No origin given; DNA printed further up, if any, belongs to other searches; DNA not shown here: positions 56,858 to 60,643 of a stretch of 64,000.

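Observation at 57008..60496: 1162-aa flavoprotein combining an unknown N-domain with a GltD/NfnB-like and a PyrK/NfnA-like module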

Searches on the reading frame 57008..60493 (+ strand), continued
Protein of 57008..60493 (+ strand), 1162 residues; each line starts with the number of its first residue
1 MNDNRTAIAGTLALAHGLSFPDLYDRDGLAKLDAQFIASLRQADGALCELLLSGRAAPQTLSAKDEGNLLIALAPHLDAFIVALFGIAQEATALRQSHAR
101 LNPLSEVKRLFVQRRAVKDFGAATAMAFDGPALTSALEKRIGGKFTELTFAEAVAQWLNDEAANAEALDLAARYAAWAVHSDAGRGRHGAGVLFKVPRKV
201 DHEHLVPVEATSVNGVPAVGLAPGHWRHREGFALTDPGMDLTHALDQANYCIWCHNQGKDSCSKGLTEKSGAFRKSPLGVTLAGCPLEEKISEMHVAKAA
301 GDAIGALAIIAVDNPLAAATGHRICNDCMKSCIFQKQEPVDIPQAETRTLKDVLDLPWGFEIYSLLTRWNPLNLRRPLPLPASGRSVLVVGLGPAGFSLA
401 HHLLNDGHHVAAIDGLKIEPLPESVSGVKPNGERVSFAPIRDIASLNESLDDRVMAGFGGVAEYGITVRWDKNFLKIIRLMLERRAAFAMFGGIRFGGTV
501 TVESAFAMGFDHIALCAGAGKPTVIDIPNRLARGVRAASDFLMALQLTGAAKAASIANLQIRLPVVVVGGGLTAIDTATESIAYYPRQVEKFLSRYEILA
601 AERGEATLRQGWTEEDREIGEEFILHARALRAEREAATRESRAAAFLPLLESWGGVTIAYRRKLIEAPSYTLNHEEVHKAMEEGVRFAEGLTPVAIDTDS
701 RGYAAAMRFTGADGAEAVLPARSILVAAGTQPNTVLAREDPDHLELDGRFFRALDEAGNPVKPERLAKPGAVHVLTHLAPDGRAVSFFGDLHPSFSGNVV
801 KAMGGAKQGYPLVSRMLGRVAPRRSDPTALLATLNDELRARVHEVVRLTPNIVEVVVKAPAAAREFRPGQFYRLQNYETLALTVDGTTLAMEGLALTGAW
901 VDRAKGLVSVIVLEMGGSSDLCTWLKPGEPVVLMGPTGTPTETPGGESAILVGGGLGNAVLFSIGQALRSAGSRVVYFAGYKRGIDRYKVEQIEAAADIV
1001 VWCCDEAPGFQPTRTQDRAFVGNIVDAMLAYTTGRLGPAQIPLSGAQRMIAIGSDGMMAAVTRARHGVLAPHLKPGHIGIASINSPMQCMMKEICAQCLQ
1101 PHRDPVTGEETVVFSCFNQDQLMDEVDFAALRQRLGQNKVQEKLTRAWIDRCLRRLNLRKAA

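Call 10: find_homologous_proteins(query=window:57008-60493:+, max_evalue=1e-10)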
Query window:57008-60493:+ (1162 aa): 8000 proteins with E <= 1e-10 among 8000 candidates; the best 120 are listed.
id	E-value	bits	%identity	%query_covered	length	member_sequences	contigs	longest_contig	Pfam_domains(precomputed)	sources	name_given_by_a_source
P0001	0.0e+0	2630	100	100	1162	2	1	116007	PF14691.12,PF27156.1,PF07992.21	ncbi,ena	-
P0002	0.0e+0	2508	95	100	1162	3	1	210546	PF14691.12,PF27156.1,PF07992.21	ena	-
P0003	0.0e+0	1863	72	99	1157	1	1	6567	PF27156.1,PF07992.21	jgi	jgi:NADPH-dependent glutamate synthase beta subunit-like oxidoreductase/NAD(P)H-flavin reductase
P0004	0.0e+0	1837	70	99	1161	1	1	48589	PF27156.1,PF07992.21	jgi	jgi:NADPH-dependent glutamate synthase beta subunit-like oxidoreductase/NAD(P)H-flavin reductase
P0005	0.0e+0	1837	71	99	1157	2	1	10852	PF27156.1,PF07992.21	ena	-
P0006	0.0e+0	1836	71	100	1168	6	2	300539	PF27156.1,PF07992.21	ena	-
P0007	0.0e+0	1833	71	99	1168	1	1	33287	PF27156.1,PF07992.21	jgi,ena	-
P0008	0.0e+0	1832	71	99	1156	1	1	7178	PF27156.1,PF07992.21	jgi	jgi:NADPH-dependent glutamate synthase beta subunit-like oxidoreductase/NAD(P)H-flavin reductase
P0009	0.0e+0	1832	71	99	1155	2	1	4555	PF27156.1,PF07992.21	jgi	-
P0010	0.0e+0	1831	71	99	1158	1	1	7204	PF27156.1,PF07992.21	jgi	jgi:NADPH-dependent glutamate synthase beta subunit-like oxidoreductase/NAD(P)H-flavin reductase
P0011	0.0e+0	1830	70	100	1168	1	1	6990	PF27156.1,PF07992.21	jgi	jgi:NADPH-dependent glutamate synthase beta subunit-like oxidoreductase/NAD(P)H-flavin reductase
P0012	0.0e+0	1828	71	99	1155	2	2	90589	PF27156.1,PF07992.21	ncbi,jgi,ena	ncbi:MAG TPA: FAD-dependent oxidoreductase [Stellaceae bacterium]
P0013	0.0e+0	1827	71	99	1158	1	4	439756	PF27156.1,PF07992.21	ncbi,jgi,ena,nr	ncbi:MAG TPA: FAD-dependent oxidoreductase [Stellaceae bacterium]|nr:FAD-dependent oxidoreductase [S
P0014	0.0e+0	1827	71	99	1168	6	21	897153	PF27156.1,PF07992.21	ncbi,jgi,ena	jgi:NADPH-dependent glutamate synthase beta subunit-like oxidoreductase/NAD(P)H-flavin reductase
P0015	0.0e+0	1826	71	99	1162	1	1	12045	PF27156.1,PF07992.21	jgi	jgi:NADPH-dependent glutamate synthase beta subunit-like oxidoreductase/NAD(P)H-flavin reductase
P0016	0.0e+0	1825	71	99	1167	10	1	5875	PF27156.1,PF07992.21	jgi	jgi:NADPH-dependent glutamate synthase beta subunit-like oxidoreductase/NAD(P)H-flavin reductase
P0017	0.0e+0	1825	71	99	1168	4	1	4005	PF27156.1,PF07992.21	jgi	jgi:NADPH-dependent glutamate synthase beta subunit-like oxidoreductase/NAD(P)H-flavin reductase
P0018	0.0e+0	1824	71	98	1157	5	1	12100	PF27156.1,PF07992.21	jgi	jgi:NADPH-dependent glutamate synthase beta subunit-like oxidoreductase/NAD(P)H-flavin reductase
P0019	0.0e+0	1824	71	99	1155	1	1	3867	PF27156.1,PF07992.21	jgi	jgi:NADPH-dependent glutamate synthase beta subunit-like oxidoreductase/NAD(P)H-flavin reductase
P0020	0.0e+0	1823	70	99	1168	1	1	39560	PF27156.1,PF07992.21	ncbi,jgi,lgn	jgi:NADPH-dependent glutamate synthase beta subunit-like oxidoreductase/NAD(P)H-flavin reductase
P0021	0.0e+0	1822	70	99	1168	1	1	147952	PF27156.1,PF07992.21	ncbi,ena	-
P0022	0.0e+0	1821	70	100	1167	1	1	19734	PF27156.1,PF07992.21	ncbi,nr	ncbi:MAG: FAD-dependent oxidoreductase [Proteobacteria bacterium]|nr:FAD-dependent oxidoreductase [P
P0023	0.0e+0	1821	71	99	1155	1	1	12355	PF27156.1,PF07992.21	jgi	jgi:NADPH-dependent glutamate synthase beta subunit-like oxidoreductase/NAD(P)H-flavin reductase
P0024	0.0e+0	1821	70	99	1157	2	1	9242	PF27156.1,PF07992.21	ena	-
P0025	0.0e+0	1820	70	99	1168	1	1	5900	PF27156.1,PF07992.21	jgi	jgi:NADPH-dependent glutamate synthase beta subunit-like oxidoreductase/NAD(P)H-flavin reductase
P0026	0.0e+0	1820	70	100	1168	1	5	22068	PF27156.1,PF07992.21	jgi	jgi:NADPH-dependent glutamate synthase beta subunit-like oxidoreductase/NAD(P)H-flavin reductase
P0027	0.0e+0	1819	71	99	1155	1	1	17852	PF27156.1,PF07992.21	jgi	jgi:NADPH-dependent glutamate synthase beta subunit-like oxidoreductase/NAD(P)H-flavin reductase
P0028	0.0e+0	1819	70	99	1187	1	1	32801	PF27156.1,PF07992.21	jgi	jgi:NADPH-dependent glutamate synthase beta subunit-like oxidoreductase/NAD(P)H-flavin reductase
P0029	0.0e+0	1818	70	99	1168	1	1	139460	PF27156.1,PF07992.21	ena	-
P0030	0.0e+0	1817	71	99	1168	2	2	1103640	PF27156.1,PF07992.21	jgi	jgi:NADPH-dependent glutamate synthase beta subunit-like oxidoreductase/NAD(P)H-flavin reductase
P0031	0.0e+0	1817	70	99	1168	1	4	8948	PF27156.1,PF07992.21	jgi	jgi:NADPH-dependent glutamate synthase beta subunit-like oxidoreductase/NAD(P)H-flavin reductase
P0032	0.0e+0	1817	70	99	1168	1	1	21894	PF27156.1,PF07992.21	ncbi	-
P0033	0.0e+0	1816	70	99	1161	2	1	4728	PF27156.1,PF07992.21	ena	-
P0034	0.0e+0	1816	70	99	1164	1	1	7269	PF27156.1,PF07992.21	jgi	-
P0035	0.0e+0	1816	71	99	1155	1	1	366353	PF27156.1,PF07992.21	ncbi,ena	-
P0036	0.0e+0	1816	70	99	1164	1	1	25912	PF27156.1,PF07992.21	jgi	-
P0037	0.0e+0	1816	70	99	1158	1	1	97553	PF27156.1,PF07992.21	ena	-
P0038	0.0e+0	1815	70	99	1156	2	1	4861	PF27156.1,PF07992.21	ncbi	-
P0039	0.0e+0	1815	70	99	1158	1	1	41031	PF27156.1,PF07992.21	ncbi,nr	ncbi:MAG TPA: FAD-dependent oxidoreductase [Stellaceae bacterium]|nr:FAD-dependent oxidoreductase [S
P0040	0.0e+0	1815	70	99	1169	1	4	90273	PF27156.1,PF07992.21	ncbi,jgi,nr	ncbi:MAG TPA: FAD-dependent oxidoreductase [Stellaceae bacterium]|nr:FAD-dependent oxidoreductase [S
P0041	0.0e+0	1815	70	99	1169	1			PF27156.1,PF07992.21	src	-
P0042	0.0e+0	1815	71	99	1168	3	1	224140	PF27156.1,PF07992.21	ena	-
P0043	0.0e+0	1814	70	99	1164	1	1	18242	PF27156.1,PF07992.21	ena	-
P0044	0.0e+0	1813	71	99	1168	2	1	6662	PF27156.1,PF07992.21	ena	-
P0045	0.0e+0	1813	71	99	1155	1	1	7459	PF27156.1,PF07992.21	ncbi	-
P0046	0.0e+0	1813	71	99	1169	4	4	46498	PF27156.1,PF07992.21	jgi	-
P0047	0.0e+0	1813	71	99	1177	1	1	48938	PF27156.1,PF07992.21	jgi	jgi:NADPH-dependent glutamate synthase beta subunit-like oxidoreductase/NAD(P)H-flavin reductase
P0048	0.0e+0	1813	71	99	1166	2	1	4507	PF27156.1,PF07992.21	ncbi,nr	ncbi:MAG TPA: FAD-dependent oxidoreductase [Stellaceae bacterium]|nr:FAD-dependent oxidoreductase [S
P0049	0.0e+0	1812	71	99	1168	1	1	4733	PF27156.1,PF07992.21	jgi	jgi:NADPH-dependent glutamate synthase beta subunit-like oxidoreductase/NAD(P)H-flavin reductase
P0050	0.0e+0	1811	71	99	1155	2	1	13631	PF27156.1,PF07992.21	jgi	jgi:NADPH-dependent glutamate synthase beta subunit-like oxidoreductase/NAD(P)H-flavin reductase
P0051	0.0e+0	1811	70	99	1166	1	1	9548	PF27156.1,PF07992.21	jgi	jgi:NADPH-dependent glutamate synthase beta subunit-like oxidoreductase/NAD(P)H-flavin reductase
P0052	0.0e+0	1811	70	99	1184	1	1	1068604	PF27156.1,PF07992.21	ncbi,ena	-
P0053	0.0e+0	1811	70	99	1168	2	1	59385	PF27156.1,PF07992.21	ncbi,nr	ncbi:MAG TPA: FAD-dependent oxidoreductase [Stellaceae bacterium]|nr:FAD-dependent oxidoreductase [S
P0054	0.0e+0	1810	70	99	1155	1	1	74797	PF27156.1,PF07992.21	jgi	jgi:NADPH-dependent glutamate synthase beta subunit-like oxidoreductase/NAD(P)H-flavin reductase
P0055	0.0e+0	1810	70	99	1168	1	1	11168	PF27156.1,PF07992.21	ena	-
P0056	0.0e+0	1810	70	99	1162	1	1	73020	PF27156.1,PF07992.21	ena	-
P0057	0.0e+0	1809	71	99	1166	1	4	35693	PF27156.1,PF07992.21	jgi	jgi:NADPH-dependent glutamate synthase beta subunit-like oxidoreductase/NAD(P)H-flavin reductase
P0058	0.0e+0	1809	70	99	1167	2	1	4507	PF27156.1,PF07992.21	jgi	jgi:NADPH-dependent glutamate synthase beta subunit-like oxidoreductase/NAD(P)H-flavin reductase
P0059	0.0e+0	1809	70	99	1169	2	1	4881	PF27156.1,PF07992.21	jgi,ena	jgi:NADPH-dependent glutamate synthase beta subunit-like oxidoreductase/NAD(P)H-flavin reductase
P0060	0.0e+0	1809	70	99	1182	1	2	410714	PF27156.1,PF07992.21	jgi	jgi:NADPH-dependent glutamate synthase beta subunit-like oxidoreductase/NAD(P)H-flavin reductase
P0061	0.0e+0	1808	71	99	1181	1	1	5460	PF27156.1,PF07992.21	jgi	jgi:NADPH-dependent glutamate synthase beta subunit-like oxidoreductase/NAD(P)H-flavin reductase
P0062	0.0e+0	1808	70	99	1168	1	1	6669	PF27156.1,PF07992.21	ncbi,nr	ncbi:MAG TPA: FAD-dependent oxidoreductase [Stellaceae bacterium]|nr:FAD-dependent oxidoreductase [S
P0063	0.0e+0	1808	69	99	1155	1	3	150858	PF27156.1,PF07992.21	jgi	jgi:NADPH-dependent glutamate synthase beta subunit-like oxidoreductase/NAD(P)H-flavin reductase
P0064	0.0e+0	1808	69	99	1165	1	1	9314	PF27156.1,PF07992.21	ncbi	-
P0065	0.0e+0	1808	70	99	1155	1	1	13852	PF27156.1,PF07992.21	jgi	jgi:NADPH-dependent glutamate synthase beta subunit-like oxidoreductase/NAD(P)H-flavin reductase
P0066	0.0e+0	1807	71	99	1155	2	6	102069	PF27156.1,PF07992.21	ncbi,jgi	ncbi:MAG TPA: FAD-dependent oxidoreductase [Stellaceae bacterium]|jgi:NADPH-dependent glutamate synt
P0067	0.0e+0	1807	70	98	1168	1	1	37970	PF27156.1,PF07992.21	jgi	jgi:NADPH-dependent glutamate synthase beta subunit-like oxidoreductase/NAD(P)H-flavin reductase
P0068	0.0e+0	1807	69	100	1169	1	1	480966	PF27156.1,PF07992.21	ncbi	-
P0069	0.0e+0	1806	70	99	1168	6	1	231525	PF27156.1,PF07992.21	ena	-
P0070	0.0e+0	1806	70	99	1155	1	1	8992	PF27156.1,PF07992.21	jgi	jgi:NADPH-dependent glutamate synthase beta subunit-like oxidoreductase/NAD(P)H-flavin reductase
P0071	0.0e+0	1806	70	99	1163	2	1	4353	PF27156.1,PF07992.21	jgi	jgi:NADPH-dependent glutamate synthase beta subunit-like oxidoreductase/NAD(P)H-flavin reductase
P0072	0.0e+0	1806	70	99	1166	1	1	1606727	PF27156.1,PF07992.21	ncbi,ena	-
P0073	0.0e+0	1806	70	99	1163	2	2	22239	PF27156.1,PF07992.21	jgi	-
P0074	0.0e+0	1806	70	99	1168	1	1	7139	PF27156.1,PF07992.21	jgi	jgi:NADPH-dependent glutamate synthase beta subunit-like oxidoreductase/NAD(P)H-flavin reductase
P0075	0.0e+0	1806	71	99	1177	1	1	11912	PF27156.1,PF07992.21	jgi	jgi:NADPH-dependent glutamate synthase beta subunit-like oxidoreductase/NAD(P)H-flavin reductase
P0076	0.0e+0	1805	70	99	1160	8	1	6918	PF27156.1,PF07992.21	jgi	-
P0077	0.0e+0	1805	70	99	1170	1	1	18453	PF27156.1,PF07992.21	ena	-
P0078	0.0e+0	1805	70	99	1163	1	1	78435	PF27156.1,PF07992.21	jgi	jgi:NADPH-dependent glutamate synthase beta subunit-like oxidoreductase/NAD(P)H-flavin reductase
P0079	0.0e+0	1804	70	100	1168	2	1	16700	PF27156.1,PF07992.21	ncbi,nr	ncbi:MAG TPA: FAD-dependent oxidoreductase [Alphaproteobacteria bacterium]|nr:FAD-dependent oxidored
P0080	0.0e+0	1804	70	99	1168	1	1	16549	PF27156.1,PF07992.21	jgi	jgi:NADPH-dependent glutamate synthase beta subunit-like oxidoreductase/NAD(P)H-flavin reductase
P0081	0.0e+0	1804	70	99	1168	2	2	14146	PF27156.1,PF07992.21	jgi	jgi:NADPH-dependent glutamate synthase beta subunit-like oxidoreductase/NAD(P)H-flavin reductase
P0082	0.0e+0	1804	70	99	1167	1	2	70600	PF27156.1,PF07992.21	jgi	jgi:NADPH-dependent glutamate synthase beta subunit-like oxidoreductase/NAD(P)H-flavin reductase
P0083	0.0e+0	1804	70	99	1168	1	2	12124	PF27156.1,PF07992.21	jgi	-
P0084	0.0e+0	1804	70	99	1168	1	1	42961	PF27156.1,PF07992.21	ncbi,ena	-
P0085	0.0e+0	1803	70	99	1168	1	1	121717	PF27156.1,PF07992.21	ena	-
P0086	0.0e+0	1803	70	99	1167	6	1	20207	PF27156.1,PF07992.21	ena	-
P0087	0.0e+0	1803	70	99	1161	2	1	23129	PF27156.1,PF07992.21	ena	-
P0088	0.0e+0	1803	69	99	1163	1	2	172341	PF27156.1,PF07992.21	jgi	jgi:NADPH-dependent glutamate synthase beta subunit-like oxidoreductase/NAD(P)H-flavin reductase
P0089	0.0e+0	1803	71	99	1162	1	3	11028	PF27156.1,PF07992.21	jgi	jgi:NADPH-dependent glutamate synthase beta subunit-like oxidoreductase/NAD(P)H-flavin reductase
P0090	0.0e+0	1802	70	99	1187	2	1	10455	PF27156.1,PF07992.21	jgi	-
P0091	0.0e+0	1802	69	99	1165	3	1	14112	PF27156.1,PF07992.21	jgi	jgi:NADPH-dependent glutamate synthase beta subunit-like oxidoreductase/NAD(P)H-flavin reductase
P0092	0.0e+0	1802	69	99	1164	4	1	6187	PF27156.1,PF07992.21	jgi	-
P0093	0.0e+0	1802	69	100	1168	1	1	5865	PF27156.1,PF07992.21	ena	-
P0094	0.0e+0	1802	70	99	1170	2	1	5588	PF27156.1,PF07992.21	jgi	jgi:NADPH-dependent glutamate synthase beta subunit-like oxidoreductase/NAD(P)H-flavin reductase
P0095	0.0e+0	1802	70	99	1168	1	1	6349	PF27156.1,PF07992.21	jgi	-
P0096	0.0e+0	1802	70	99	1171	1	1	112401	PF27156.1,PF07992.21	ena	-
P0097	0.0e+0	1802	70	99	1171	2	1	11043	PF27156.1,PF07992.21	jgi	jgi:NADPH-dependent glutamate synthase beta subunit-like oxidoreductase/NAD(P)H-flavin reductase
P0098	0.0e+0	1802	70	99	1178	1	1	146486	PF27156.1,PF07992.21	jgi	jgi:NADPH-dependent glutamate synthase beta subunit-like oxidoreductase/NAD(P)H-flavin reductase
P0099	0.0e+0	1802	69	99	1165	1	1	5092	PF27156.1,PF07992.21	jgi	jgi:NADPH-dependent glutamate synthase beta subunit-like oxidoreductase/NAD(P)H-flavin reductase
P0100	0.0e+0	1801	70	99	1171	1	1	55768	PF27156.1,PF07992.21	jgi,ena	-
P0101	0.0e+0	1801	70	99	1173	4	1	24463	PF27156.1,PF07992.21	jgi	-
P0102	0.0e+0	1801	70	99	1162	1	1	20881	PF27156.1,PF07992.21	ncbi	-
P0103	0.0e+0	1801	70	99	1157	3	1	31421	PF27156.1,PF07992.21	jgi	jgi:NADPH-dependent glutamate synthase beta subunit-like oxidoreductase/NAD(P)H-flavin reductase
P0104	0.0e+0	1801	70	99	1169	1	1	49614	PF27156.1,PF07992.21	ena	-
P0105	0.0e+0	1801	69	99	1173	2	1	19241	PF27156.1,PF07992.21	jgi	jgi:NADPH-dependent glutamate synthase beta subunit-like oxidoreductase/NAD(P)H-flavin reductase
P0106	0.0e+0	1801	70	99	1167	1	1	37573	PF27156.1,PF07992.21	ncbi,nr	ncbi:MAG TPA: FAD-dependent oxidoreductase [Alphaproteobacteria bacterium]|nr:FAD-dependent oxidored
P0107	0.0e+0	1801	70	99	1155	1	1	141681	PF27156.1,PF07992.21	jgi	jgi:NADPH-dependent glutamate synthase beta subunit-like oxidoreductase/NAD(P)H-flavin reductase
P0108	0.0e+0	1801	70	99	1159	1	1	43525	PF27156.1,PF07992.21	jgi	jgi:NADPH-dependent glutamate synthase beta subunit-like oxidoreductase/NAD(P)H-flavin reductase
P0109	0.0e+0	1801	70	99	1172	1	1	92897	PF27156.1,PF07992.21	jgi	jgi:NADPH-dependent glutamate synthase beta subunit-like oxidoreductase/NAD(P)H-flavin reductase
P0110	0.0e+0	1801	70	99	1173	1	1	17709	PF27156.1,PF07992.21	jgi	jgi:NADPH-dependent glutamate synthase beta subunit-like oxidoreductase/NAD(P)H-flavin reductase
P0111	0.0e+0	1801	71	99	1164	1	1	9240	PF27156.1,PF07992.21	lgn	-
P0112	0.0e+0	1801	69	99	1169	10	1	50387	PF27156.1,PF07992.21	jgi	jgi:NADPH-dependent glutamate synthase beta subunit-like oxidoreductase/NAD(P)H-flavin reductase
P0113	0.0e+0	1800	69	99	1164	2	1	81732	PF27156.1,PF07992.21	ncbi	-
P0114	0.0e+0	1800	70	99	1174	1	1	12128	PF27156.1,PF07992.21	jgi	jgi:NADPH-dependent glutamate synthase beta subunit-like oxidoreductase/NAD(P)H-flavin reductase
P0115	0.0e+0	1800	69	99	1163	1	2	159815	PF27156.1,PF07992.21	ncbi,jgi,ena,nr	ncbi:MAG TPA: FAD-dependent oxidoreductase [Bryobacteraceae bacterium]|nr:FAD-dependent oxidoreducta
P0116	0.0e+0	1799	69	99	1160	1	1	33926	PF27156.1,PF07992.21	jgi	jgi:NADPH-dependent glutamate synthase beta subunit-like oxidoreductase/NAD(P)H-flavin reductase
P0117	0.0e+0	1798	70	99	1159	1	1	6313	PF27156.1,PF07992.21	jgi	jgi:NADPH-dependent glutamate synthase beta subunit-like oxidoreductase/NAD(P)H-flavin reductase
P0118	0.0e+0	1798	70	99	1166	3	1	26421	PF27156.1,PF07992.21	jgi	jgi:NADPH-dependent glutamate synthase beta subunit-like oxidoreductase/NAD(P)H-flavin reductase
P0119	0.0e+0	1797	69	99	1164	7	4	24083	PF27156.1,PF07992.21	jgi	jgi:NADPH-dependent glutamate synthase beta subunit-like oxidoreductase/NAD(P)H-flavin reductase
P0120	0.0e+0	1797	69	99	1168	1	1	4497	PF27156.1,PF07992.21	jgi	jgi:NADPH-dependent glutamate synthase beta subunit-like oxidoreductase/NAD(P)H-flavin reductase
